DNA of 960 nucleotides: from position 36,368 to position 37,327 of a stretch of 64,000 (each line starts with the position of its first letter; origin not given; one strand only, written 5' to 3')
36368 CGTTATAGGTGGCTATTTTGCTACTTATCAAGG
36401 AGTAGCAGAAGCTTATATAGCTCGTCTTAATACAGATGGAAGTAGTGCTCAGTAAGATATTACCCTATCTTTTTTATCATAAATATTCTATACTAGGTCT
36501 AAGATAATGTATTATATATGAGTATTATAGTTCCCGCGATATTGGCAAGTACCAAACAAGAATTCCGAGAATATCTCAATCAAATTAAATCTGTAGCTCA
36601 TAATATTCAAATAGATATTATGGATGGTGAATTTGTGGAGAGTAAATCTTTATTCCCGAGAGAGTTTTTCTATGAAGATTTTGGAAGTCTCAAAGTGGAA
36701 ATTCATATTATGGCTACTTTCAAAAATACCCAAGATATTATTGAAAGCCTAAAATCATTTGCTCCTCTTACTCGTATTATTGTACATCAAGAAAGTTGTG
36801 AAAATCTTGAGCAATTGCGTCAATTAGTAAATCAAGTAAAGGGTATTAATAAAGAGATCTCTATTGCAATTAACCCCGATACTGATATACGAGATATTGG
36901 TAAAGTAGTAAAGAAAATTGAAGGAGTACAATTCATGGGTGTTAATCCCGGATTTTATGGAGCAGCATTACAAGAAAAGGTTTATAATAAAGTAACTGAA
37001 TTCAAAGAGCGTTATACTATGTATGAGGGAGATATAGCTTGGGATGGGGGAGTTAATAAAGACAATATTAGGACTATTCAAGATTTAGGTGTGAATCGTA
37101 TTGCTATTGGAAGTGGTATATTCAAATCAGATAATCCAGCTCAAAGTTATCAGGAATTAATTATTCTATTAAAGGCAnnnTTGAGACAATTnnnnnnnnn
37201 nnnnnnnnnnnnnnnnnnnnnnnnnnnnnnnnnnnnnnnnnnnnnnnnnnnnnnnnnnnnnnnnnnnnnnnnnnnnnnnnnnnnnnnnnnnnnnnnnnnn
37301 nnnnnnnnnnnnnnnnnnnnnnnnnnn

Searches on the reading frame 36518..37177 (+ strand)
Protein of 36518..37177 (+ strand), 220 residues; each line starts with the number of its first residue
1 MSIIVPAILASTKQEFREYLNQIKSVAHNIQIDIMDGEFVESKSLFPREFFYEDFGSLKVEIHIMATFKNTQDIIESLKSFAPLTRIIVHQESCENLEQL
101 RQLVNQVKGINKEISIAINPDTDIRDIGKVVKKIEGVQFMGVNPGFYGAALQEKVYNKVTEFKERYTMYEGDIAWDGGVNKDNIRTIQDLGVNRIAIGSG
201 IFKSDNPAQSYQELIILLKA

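Call 8: search_protein_families(library=pfam, proteins=[window:36518-37177:+], max_evalue=1)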
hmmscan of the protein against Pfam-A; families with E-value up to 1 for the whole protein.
window:36518-37177:+ (220 aa): 6 families
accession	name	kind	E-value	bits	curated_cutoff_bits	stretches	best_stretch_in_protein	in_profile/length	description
PF00834.25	Ribul_P_3_epim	-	4.3e-30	105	21.1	1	4-202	2-198/198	Ribulose-phosphate 3 epimerase family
PF01729.25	QRPTase_C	-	0.0062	16.7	23.1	1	157-200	116-157/169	Quinolinate phosphoribosyl transferase, C-terminal domain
PF05060.20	MGAT2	-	0.013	15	27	0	77-140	21-82/349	N-acetylglucosaminyltransferase II (MGAT2)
PF00215.30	OMPdecase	-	0.098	13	27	1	62-213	84-220/221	Orotidine 5'-phosphate decarboxylase / HUMPS family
PF09115.15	DNApol3-delta_C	-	0.12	13.2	21.7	1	65-114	58-106/117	DNA polymerase III, delta subunit, C terminal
PF11000.13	DUF2840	-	0.12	12.6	25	1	53-112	51-109/148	Protein of unknown function (DUF2840)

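Call 9: search_protein_families(library=ncbifam, proteins=[window:36518-37177:+], max_evalue=1)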
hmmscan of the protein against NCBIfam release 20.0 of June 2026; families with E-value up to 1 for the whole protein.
window:36518-37177:+ (220 aa): 23 families
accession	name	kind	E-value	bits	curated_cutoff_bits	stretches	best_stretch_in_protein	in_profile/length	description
NF004076.0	PRK05581.1-4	subfamily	2.6e-36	124.9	165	1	2-212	5-213/221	ribulose-phosphate 3-epimerase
TIGR01163.1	rpe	equivalog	1.7e-30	106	212.6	1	4-213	2-209/211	ribulose-phosphate 3-epimerase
NF007266.0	PRK09722.1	equivalog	8.1e-24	84.3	271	1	4-207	5-207/230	D-allulose 6-phosphate 3-epimerase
NF010658.0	PRK14057.1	equivalog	2.6e-07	30.4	530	1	7-207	25-230/254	epimerase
NF005944.0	PRK08005.1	equivalog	7e-07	28.7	376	1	61-206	62-199/210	ribulose-phosphate 3 epimerase family protein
TIGR03128.2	RuMP_HxlA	equivalog_domain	1.3e-05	24.9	200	1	129-213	119-200/205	3-hexulose-6-phosphate synthase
NF002727.0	PRK02615.1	equivalog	2e-05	23.5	335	1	135-219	261-345/349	thiamine phosphate synthase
TIGR00693.1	thiE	equivalog_domain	0.00015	21.1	145.1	1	113-213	99-196/197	thiamine phosphate synthase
NF005986.0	PRK08091.1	equivalog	0.00027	21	264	1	7-206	18-215/229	ribulose-phosphate 3-epimerase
NF005819.0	PRK07695.1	equivalog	0.00039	20.1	251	1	177-213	156-192/205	thiazole tautomerase TenI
NF000736.0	PRK00043.2-3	equivalog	0.00095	18.6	227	1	176-217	163-204/207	thiamine phosphate synthase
NF010113.0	PRK13586.1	equivalog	0.0021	17.8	238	1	118-205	4-86/232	1-(5-phosphoribosyl)-5-((5-phosphoribosylamino)methylideneamino)imidazole-4-carboxamide isomerase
TIGR00343.1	TIGR00343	equivalog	0.0042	16.7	438.45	1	182-210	212-240/287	pyridoxal 5'-phosphate synthase lyase subunit PdxS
TIGR03099.1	dCO2ase_PEP1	hypoth_equivalog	0.0043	16.2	478.45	1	85-142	114-168/398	pyridoxal-dependent decarboxylase, exosortase A system-associated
NF003215.0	PRK04180.1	equivalog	0.0063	16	395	1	129-211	170-252/298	pyridoxal 5'-phosphate synthase lyase subunit PdxS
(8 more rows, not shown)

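Call 45: find_related_loci(query=A3, collection=metagenome_contigs, flank=5000)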
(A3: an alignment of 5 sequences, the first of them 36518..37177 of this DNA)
Query A3 (220 aa) in metagenome_contigs; peptide patterns used: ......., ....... (x = any residue, [..] = any of these).
600 stretches matched a pattern (row limit reached: there are more); 82 encode a relative of the query (tblastn E <= 1e-3); the best 80 are kept; 80 distinct loci.
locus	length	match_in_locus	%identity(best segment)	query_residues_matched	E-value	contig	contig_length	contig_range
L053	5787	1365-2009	78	1-215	1e-117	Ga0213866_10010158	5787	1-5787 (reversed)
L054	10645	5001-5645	78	1-215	5e-116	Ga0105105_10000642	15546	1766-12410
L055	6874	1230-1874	78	1-215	9e-115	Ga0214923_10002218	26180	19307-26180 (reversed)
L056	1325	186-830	73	1-215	9e-113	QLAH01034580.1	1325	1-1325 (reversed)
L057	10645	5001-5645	77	1-215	4e-115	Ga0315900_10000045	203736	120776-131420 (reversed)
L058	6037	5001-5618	35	4-214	5e-29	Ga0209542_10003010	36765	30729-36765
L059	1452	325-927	30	4-213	5e-27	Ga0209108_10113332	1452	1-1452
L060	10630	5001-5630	30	2-220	6e-26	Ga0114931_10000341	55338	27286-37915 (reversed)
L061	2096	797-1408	31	4-219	4e-26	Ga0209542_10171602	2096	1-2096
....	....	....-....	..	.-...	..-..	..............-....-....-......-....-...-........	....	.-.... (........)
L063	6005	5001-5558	31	31-214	1e-21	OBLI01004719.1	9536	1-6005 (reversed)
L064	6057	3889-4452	30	30-219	2e-21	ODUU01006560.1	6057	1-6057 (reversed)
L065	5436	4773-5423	26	1-214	5e-21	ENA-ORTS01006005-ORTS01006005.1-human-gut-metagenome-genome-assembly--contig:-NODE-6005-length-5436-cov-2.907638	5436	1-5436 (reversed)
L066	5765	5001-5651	26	1-214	4e-21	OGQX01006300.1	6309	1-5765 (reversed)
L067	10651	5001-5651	28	1-214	4e-21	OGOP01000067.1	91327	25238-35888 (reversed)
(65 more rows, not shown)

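Call 52: search_protein_families(library=pfam, proteins=[L054:3729-4895:+, L057:3627-4832:+, L053:2-709:+, L055:3-806:+, L053:4712-5785:+], max_evalue=0.01)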
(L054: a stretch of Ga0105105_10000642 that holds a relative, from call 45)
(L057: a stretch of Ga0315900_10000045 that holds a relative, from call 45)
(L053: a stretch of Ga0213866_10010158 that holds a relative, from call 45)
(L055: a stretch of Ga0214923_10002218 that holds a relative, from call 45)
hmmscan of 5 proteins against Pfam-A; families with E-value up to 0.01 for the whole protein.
L054:3729-4895:+ (389 aa): 2 families
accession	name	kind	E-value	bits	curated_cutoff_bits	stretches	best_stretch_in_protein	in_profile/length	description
PF13385.13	Laminin_G_3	-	2.7e-08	34.5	27.6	1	224-377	1-151/151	Concanavalin A-like lectin/glucanases superfamily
PF07963.17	N_methyl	-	2.9e-06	27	21.2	1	7-28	4-25/27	Prokaryotic N-terminal methylation motif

L057:3627-4832:+ (402 aa): 3 families
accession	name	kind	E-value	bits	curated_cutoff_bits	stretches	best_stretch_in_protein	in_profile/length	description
PF13385.13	Laminin_G_3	-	1.2e-11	45.4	27.6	1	232-390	12-151/151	Concanavalin A-like lectin/glucanases superfamily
PF07963.17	N_methyl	-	0.0024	17.8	21.2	1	10-31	4-25/27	Prokaryotic N-terminal methylation motif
PF08334.16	T2SSG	-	0.0056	17.2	21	0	44-76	8-43/108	Type II secretion system (T2SS), protein G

L053:2-709:+ (236 aa): 1 family
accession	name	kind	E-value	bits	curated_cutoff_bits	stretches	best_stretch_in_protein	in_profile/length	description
PF13385.13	Laminin_G_3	-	0.002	18.8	27.6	1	135-216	73-149/151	Concanavalin A-like lectin/glucanases superfamily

L055:3-806:+ (268 aa): 2 families
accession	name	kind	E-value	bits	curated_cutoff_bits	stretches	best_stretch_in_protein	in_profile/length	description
PF13385.13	Laminin_G_3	-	1.2e-18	68.2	27.6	1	100-256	1-151/151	Concanavalin A-like lectin/glucanases superfamily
PF02973.23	Sialidase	-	8.2e-05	22.6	26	1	201-258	122-184/189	Sialidase, N-terminal domain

L053:4712-5785:+ (358 aa): 3 families
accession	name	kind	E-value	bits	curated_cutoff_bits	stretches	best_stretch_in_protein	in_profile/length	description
PF17164.10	DUF5122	-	3.4e-46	155.6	27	4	286-321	1-36/36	Domain of unknown function (DUF5122) beta-propeller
PF12768.13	Rax2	-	2e-06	27.8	28.8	1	224-335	21-129/254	Rax2 C-terminal beta propeller domain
PF07963.17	N_methyl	-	1.5e-05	24.8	21.2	1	10-34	3-27/27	Prokaryotic N-terminal methylation motif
